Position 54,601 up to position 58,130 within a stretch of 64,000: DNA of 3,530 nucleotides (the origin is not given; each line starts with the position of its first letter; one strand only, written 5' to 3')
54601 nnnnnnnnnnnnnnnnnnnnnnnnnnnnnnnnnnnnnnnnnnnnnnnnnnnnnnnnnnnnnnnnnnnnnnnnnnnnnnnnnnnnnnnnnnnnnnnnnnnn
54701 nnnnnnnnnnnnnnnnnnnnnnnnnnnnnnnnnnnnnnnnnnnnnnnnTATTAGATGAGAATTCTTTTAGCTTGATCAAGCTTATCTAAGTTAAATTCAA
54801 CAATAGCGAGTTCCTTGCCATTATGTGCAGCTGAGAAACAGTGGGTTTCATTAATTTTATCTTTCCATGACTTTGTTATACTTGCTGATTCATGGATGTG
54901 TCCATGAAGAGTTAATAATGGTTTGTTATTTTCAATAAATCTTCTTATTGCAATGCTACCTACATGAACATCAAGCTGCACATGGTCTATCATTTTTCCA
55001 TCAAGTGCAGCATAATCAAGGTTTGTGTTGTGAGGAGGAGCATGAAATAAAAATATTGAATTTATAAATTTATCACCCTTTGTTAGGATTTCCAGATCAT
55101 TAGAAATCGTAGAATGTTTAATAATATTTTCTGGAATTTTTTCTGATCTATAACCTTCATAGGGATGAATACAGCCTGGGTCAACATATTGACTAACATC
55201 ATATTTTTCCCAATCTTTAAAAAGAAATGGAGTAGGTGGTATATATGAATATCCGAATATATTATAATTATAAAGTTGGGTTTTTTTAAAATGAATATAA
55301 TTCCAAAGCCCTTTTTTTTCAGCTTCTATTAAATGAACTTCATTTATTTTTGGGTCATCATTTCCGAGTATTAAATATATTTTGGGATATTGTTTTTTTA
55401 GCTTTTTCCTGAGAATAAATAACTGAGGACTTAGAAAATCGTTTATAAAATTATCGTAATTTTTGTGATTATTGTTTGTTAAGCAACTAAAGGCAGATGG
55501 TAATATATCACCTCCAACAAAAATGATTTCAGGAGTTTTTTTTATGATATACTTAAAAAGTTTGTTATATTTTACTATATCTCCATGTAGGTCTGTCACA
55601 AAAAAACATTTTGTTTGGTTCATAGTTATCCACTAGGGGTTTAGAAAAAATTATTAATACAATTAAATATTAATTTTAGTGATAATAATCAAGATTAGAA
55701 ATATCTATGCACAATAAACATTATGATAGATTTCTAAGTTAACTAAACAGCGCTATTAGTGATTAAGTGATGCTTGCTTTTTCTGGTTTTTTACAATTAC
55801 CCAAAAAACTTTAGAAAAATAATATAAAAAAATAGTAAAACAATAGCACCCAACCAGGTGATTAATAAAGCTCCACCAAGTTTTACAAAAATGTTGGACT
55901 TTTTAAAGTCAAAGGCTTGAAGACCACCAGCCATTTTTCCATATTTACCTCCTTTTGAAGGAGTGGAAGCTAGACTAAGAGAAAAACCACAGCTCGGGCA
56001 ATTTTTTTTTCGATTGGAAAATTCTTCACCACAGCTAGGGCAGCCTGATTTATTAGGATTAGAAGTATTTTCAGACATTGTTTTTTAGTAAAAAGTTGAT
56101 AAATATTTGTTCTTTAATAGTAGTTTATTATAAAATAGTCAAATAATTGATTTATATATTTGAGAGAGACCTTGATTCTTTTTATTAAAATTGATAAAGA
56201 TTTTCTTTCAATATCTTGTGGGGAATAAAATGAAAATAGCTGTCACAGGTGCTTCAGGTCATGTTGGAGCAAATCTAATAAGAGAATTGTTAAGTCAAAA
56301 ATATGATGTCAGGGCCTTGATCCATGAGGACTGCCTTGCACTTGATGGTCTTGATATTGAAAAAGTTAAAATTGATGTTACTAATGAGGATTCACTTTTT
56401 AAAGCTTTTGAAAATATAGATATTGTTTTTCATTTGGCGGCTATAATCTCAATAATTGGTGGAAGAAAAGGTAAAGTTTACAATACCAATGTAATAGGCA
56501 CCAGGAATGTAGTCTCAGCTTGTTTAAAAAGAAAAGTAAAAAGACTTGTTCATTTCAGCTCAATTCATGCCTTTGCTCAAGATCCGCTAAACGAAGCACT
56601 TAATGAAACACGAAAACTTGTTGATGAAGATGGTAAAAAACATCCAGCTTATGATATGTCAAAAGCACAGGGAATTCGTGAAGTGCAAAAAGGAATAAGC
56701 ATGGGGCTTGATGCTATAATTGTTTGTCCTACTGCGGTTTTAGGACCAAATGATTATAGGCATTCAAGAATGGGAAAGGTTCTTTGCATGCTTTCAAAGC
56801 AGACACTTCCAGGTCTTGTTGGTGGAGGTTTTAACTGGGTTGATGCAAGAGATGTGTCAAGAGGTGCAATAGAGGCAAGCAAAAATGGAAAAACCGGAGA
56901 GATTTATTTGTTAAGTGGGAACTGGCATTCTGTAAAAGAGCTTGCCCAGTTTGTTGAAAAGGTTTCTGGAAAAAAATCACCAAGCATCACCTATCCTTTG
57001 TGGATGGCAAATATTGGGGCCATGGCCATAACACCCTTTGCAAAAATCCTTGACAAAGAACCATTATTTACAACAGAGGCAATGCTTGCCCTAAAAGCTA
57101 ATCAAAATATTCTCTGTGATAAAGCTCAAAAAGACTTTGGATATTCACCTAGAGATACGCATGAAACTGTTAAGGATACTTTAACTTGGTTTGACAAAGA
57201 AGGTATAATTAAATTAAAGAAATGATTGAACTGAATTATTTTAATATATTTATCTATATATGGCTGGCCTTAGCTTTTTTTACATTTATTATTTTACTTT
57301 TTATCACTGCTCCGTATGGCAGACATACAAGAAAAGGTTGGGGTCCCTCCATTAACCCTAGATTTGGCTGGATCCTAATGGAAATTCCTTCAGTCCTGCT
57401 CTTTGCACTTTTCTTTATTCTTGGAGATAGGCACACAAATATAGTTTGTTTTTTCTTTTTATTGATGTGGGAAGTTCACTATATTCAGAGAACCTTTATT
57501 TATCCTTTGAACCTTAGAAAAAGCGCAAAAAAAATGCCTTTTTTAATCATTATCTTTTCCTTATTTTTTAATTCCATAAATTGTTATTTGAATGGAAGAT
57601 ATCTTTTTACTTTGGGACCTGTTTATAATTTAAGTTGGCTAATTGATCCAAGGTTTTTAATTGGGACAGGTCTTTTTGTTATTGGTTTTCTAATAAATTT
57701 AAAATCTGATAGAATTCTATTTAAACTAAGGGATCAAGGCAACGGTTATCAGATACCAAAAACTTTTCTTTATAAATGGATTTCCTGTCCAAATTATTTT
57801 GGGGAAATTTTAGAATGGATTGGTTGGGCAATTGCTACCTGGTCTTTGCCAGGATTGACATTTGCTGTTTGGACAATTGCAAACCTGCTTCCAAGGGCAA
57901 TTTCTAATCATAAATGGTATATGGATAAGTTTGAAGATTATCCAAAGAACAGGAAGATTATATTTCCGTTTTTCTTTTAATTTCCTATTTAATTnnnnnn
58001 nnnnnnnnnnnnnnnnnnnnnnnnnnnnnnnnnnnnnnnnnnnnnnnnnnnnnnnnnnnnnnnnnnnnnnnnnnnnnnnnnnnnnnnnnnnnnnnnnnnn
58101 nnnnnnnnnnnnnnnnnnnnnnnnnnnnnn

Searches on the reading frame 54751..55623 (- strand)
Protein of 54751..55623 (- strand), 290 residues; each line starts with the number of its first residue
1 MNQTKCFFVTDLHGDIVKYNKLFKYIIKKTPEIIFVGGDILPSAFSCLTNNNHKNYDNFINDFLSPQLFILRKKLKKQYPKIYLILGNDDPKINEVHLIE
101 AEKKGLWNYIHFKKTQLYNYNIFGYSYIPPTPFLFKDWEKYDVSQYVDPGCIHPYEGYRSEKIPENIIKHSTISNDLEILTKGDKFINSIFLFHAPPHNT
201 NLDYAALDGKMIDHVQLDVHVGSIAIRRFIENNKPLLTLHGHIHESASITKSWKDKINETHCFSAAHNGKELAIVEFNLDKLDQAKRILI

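Call 10: search_protein_families(library=pfam, proteins=[window:54751-55623:-], max_evalue=0.001)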
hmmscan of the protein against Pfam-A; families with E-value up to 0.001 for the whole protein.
window:54751-55623:- (290 aa): 1 family
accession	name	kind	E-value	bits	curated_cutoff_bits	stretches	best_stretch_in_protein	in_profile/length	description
PF00149.33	Metallophos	-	9.7e-11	42.9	21.5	1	7-245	4-190/191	Calcineurin-like phosphoesterase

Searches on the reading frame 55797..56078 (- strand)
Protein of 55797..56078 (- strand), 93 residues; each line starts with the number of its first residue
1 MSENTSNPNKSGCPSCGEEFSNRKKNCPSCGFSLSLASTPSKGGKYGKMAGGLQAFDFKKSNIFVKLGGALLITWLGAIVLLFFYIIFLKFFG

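Call 10: search_protein_families(library=pfam, proteins=[window:55797-56078:-], max_evalue=0.001)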
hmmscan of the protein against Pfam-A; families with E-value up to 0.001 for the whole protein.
window:55797-56078:- (93 aa): 2 families
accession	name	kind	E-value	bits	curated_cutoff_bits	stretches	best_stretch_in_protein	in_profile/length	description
PF12773.13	DZR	-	0.00049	20.7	27.3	1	13-31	27-45/45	Double zinc ribbon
PF13248.11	Zn_ribbon_3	-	0.00071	19.4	27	1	13-31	5-23/26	zinc-ribbon domain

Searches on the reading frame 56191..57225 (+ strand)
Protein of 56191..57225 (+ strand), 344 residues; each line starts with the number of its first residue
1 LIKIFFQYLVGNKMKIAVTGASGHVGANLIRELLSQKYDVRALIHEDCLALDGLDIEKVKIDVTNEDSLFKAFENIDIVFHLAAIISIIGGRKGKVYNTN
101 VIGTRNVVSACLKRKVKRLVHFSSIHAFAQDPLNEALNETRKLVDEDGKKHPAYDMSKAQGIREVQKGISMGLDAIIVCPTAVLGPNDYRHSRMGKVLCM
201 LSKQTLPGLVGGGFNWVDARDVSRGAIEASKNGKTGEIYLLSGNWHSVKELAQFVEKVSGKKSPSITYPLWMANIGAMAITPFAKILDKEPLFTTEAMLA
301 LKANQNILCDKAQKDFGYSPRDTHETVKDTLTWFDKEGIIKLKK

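Call 10: search_protein_families(library=pfam, proteins=[window:56191-57225:+], max_evalue=0.001)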
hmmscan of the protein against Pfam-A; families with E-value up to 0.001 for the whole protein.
window:56191-57225:+ (344 aa): 9 families
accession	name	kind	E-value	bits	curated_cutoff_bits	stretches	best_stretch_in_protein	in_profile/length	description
PF01370.27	Epimerase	-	1.8e-29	103.3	20.9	1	16-240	1-238/240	NAD dependent epimerase/dehydratase family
PF01073.25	3Beta_HSD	-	7.9e-22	78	22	1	17-194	1-192/280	3-beta hydroxysteroid dehydrogenase/isomerase family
PF07993.18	NAD_binding_4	-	6.4e-16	58.7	20.1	1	70-195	83-214/258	Male sterility protein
PF13460.12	NAD_binding_10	-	8e-16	58.9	27.2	1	20-182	1-145/184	NAD(P)H-binding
PF05368.20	NmrA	-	1.7e-13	51.3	27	1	13-125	2-107/298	NmrA-like family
PF02719.21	Polysacc_synt_2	-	5e-13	49.3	20.2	1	16-126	1-130/293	Polysaccharide biosynthesis protein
PF16363.11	GDP_Man_Dehyd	-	2.9e-11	43.8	27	1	18-254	2-261/332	GDP-mannose 4,6 dehydratase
PF04321.23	RmlD_sub_bind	-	3e-09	36.8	27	1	14-167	1-138/287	RmlD substrate binding domain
PF01113.26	DapB_N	-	0.00039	21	25.6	0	14-79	1-71/124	Dihydrodipicolinate reductase, N-terminus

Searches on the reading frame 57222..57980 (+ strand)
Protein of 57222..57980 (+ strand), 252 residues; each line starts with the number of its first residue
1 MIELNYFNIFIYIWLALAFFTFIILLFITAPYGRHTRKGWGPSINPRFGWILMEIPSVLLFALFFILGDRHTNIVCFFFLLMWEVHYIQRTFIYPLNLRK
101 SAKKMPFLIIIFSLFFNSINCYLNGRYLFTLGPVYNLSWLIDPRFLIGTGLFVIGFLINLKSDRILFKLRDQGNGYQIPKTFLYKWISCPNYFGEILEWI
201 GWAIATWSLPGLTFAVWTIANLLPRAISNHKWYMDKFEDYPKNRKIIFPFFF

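Call 10: search_protein_families(library=pfam, proteins=[window:57222-57980:+], max_evalue=0.001)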
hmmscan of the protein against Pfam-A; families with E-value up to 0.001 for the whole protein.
window:57222-57980:+ (252 aa): 3 families
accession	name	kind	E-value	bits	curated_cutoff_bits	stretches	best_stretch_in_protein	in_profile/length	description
PF02544.21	Steroid_dh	-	2.4e-49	167.6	22.6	1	103-252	1-150/150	3-oxo-5-alpha-steroid 4-dehydrogenase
PF06966.17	DUF1295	-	1.4e-06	28.4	20.4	1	146-212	122-190/235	Protein of unknown function (DUF1295)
PF04191.18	PEMT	-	0.00015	22.6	25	1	145-223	3-87/105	Phospholipid methyltransferase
